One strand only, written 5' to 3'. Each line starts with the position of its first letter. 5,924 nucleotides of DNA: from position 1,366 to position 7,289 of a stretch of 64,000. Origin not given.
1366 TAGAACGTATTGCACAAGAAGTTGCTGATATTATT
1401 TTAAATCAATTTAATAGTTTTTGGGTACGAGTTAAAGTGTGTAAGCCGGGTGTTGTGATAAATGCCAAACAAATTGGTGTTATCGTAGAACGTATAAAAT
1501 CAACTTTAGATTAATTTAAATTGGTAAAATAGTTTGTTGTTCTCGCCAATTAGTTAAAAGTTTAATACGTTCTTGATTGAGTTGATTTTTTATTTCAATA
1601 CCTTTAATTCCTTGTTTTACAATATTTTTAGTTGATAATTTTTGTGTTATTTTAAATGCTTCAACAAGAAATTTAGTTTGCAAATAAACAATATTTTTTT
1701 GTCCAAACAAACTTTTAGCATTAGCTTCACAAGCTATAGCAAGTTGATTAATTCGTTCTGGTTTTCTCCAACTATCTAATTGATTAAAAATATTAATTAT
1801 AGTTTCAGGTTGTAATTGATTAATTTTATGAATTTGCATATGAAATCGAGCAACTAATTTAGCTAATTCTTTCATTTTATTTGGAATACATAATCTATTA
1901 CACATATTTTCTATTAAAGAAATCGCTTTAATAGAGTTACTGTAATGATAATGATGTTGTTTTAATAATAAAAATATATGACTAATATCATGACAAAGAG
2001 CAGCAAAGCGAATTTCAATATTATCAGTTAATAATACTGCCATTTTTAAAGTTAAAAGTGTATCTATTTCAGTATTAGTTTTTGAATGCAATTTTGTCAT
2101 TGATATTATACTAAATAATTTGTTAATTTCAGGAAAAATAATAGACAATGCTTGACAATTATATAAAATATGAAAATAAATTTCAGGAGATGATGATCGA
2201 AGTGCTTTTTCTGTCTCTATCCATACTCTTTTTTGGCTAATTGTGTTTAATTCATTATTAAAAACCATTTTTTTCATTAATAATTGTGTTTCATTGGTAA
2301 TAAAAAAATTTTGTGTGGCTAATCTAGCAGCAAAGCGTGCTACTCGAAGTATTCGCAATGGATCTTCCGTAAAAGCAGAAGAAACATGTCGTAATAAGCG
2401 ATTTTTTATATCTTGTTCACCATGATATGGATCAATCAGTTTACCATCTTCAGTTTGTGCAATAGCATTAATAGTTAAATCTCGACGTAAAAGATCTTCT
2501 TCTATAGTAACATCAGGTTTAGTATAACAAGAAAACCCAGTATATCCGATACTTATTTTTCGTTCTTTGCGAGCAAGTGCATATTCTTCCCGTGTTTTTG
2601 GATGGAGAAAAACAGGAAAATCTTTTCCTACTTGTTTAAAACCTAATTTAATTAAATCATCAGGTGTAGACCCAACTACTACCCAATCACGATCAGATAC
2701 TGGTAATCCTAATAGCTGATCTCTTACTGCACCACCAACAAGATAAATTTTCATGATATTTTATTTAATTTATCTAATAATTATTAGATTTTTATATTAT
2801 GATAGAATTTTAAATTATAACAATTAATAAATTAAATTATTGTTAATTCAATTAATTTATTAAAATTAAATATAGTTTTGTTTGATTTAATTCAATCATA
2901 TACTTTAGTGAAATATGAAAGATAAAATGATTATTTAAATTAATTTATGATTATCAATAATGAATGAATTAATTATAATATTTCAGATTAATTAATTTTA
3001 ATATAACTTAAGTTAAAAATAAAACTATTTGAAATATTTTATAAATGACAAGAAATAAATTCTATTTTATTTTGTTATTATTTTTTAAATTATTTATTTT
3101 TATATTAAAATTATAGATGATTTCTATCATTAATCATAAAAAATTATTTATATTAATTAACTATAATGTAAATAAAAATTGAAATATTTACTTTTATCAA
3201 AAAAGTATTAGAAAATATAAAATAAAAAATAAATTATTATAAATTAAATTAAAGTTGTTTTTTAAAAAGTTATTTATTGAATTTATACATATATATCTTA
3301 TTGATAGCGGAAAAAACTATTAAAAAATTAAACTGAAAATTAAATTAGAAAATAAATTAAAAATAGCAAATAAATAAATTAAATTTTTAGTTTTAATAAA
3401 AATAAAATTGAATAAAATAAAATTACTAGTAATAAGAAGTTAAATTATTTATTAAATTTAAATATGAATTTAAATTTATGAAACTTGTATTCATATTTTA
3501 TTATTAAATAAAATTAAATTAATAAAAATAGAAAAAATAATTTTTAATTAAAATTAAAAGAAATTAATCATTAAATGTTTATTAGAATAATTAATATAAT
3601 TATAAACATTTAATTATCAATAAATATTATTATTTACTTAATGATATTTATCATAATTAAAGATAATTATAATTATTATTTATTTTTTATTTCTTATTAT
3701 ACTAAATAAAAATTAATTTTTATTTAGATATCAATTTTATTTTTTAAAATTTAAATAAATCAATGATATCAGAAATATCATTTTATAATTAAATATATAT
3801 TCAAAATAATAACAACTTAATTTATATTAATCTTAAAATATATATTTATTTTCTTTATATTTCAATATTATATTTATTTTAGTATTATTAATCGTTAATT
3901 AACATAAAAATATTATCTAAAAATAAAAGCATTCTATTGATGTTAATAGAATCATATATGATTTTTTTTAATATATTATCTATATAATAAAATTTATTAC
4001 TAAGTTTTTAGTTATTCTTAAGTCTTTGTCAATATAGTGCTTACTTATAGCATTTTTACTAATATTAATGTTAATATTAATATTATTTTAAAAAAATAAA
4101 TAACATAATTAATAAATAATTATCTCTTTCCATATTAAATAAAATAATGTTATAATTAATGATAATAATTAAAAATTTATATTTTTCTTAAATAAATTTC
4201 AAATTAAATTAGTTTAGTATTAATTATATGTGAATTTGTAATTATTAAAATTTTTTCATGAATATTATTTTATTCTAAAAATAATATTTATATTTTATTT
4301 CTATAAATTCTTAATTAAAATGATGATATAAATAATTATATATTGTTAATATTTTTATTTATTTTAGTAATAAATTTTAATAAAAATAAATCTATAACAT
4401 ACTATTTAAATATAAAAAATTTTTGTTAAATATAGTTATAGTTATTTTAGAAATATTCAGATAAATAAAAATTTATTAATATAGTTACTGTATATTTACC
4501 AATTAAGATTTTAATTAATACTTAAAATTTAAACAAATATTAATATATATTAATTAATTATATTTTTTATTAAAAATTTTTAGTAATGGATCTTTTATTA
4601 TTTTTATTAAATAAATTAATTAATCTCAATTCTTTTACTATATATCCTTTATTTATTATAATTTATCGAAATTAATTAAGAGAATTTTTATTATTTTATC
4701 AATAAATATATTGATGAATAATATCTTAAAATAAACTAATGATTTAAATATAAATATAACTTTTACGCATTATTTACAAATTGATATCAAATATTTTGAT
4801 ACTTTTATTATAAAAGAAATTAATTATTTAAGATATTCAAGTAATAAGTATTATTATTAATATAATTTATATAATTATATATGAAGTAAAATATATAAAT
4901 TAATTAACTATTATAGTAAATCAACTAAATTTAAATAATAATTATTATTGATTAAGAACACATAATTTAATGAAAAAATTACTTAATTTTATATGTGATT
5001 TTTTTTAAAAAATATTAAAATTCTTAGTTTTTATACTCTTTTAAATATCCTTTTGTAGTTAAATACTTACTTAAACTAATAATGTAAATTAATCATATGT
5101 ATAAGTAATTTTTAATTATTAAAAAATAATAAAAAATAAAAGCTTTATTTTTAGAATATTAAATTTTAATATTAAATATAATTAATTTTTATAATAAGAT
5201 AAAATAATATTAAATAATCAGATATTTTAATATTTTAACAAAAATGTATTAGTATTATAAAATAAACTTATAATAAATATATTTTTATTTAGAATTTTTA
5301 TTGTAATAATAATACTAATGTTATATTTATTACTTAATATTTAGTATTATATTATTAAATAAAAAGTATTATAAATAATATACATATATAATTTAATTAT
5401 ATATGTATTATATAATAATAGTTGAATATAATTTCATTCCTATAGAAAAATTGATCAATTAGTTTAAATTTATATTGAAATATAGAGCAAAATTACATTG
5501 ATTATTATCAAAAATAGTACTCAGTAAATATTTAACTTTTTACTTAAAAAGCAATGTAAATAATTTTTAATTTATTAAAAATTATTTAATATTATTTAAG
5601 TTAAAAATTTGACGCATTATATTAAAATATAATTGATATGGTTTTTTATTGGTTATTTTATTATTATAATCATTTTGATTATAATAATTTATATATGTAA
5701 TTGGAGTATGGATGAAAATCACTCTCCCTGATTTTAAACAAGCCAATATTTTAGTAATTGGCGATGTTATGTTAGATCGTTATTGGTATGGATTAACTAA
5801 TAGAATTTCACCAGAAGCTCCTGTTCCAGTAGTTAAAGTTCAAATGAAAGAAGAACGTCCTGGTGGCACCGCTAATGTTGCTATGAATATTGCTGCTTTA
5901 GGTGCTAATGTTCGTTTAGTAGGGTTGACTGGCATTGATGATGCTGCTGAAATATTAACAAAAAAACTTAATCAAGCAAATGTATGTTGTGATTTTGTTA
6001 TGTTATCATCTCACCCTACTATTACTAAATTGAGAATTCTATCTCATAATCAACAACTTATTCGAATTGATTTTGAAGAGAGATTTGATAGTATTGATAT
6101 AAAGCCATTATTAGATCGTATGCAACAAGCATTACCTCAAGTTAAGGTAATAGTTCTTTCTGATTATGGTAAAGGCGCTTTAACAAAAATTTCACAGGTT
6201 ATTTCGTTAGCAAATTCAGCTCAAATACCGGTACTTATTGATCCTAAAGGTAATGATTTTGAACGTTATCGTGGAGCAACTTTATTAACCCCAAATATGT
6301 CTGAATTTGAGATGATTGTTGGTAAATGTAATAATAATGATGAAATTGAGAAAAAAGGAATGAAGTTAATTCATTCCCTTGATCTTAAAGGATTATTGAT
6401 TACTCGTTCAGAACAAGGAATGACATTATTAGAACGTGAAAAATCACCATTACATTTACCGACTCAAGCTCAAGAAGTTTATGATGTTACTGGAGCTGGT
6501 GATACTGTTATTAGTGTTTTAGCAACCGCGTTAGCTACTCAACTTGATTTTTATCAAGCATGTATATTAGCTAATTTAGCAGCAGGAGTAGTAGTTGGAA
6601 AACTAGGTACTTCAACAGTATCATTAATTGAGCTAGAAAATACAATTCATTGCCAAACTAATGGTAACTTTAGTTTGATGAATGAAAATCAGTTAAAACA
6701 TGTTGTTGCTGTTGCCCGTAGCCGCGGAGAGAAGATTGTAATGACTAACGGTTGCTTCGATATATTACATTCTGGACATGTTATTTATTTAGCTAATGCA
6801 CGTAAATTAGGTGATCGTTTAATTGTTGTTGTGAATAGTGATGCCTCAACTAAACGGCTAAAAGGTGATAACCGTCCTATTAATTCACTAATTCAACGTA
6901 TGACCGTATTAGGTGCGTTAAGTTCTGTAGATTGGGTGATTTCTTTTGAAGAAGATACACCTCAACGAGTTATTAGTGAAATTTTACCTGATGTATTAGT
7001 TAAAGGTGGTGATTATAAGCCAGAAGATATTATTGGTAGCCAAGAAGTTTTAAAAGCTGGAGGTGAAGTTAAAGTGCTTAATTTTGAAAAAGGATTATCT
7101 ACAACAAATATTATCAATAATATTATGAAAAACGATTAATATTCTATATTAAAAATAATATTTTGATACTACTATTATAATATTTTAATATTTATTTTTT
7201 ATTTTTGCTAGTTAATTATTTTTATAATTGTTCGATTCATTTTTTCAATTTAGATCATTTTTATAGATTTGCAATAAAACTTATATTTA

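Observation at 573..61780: A population of sequence-unrelated perfect palindromes with 21-25 bp arms, confined to dead DNA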

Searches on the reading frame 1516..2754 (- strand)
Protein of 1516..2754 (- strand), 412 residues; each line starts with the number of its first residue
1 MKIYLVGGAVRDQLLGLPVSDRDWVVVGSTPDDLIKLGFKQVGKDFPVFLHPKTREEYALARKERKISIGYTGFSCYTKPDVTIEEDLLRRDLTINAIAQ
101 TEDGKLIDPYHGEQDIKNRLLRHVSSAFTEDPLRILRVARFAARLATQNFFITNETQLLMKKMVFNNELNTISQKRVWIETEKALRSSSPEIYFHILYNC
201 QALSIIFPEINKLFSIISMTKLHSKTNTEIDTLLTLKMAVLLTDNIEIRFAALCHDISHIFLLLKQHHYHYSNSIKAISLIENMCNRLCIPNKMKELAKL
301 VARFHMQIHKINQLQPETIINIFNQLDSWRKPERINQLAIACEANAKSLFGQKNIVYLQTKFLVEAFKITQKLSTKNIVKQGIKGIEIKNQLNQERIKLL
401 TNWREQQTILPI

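Call 8: search_protein_families(library=pfam, proteins=[window:1516-2754:-])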
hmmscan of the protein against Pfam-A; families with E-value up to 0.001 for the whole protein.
window:1516-2754:- (412 aa): 2 families
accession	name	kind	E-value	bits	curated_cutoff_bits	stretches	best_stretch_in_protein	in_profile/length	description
PF01743.26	PolyA_pol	-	2.8e-17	63.7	23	1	3-122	1-126/126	Poly A polymerase head domain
PF12627.12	PolyA_pol_RNAbd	-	2.8e-10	40.2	22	1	149-212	1-62/64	Probable RNA and SrmB- binding site of polymerase A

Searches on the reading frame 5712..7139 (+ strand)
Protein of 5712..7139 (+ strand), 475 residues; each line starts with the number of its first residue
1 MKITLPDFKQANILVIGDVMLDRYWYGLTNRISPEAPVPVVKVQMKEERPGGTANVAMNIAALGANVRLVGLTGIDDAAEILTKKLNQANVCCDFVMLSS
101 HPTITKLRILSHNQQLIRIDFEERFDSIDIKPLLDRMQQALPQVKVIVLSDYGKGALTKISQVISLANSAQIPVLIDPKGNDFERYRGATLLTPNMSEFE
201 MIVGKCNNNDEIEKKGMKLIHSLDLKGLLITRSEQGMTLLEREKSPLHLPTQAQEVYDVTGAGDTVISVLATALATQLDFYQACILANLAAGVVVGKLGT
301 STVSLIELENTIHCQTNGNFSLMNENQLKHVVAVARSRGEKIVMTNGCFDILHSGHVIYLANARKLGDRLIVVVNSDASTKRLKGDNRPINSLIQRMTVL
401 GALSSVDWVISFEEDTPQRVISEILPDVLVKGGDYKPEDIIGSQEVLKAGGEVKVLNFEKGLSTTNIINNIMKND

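Call 8: search_protein_families(library=pfam, proteins=[window:5712-7139:+])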
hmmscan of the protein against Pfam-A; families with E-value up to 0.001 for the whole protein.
window:5712-7139:+ (475 aa): 4 families
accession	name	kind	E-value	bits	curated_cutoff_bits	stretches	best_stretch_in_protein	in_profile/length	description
PF00294.29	PfkB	-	1e-44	153.6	25.8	1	11-302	2-297/302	pfkB family carbohydrate kinase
PF01467.32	CTP_transf_like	-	8.2e-20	71.8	21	1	344-469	1-132/133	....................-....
PF08543.17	Phos_pyr_kin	-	1.1e-07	32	27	1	189-285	120-222/246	Phosphomethylpyrimidine kinase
PF01256.23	Carb_kinase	-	0.00028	20.9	27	1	139-292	61-217/242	NAD(P)H-hydrate dehydratase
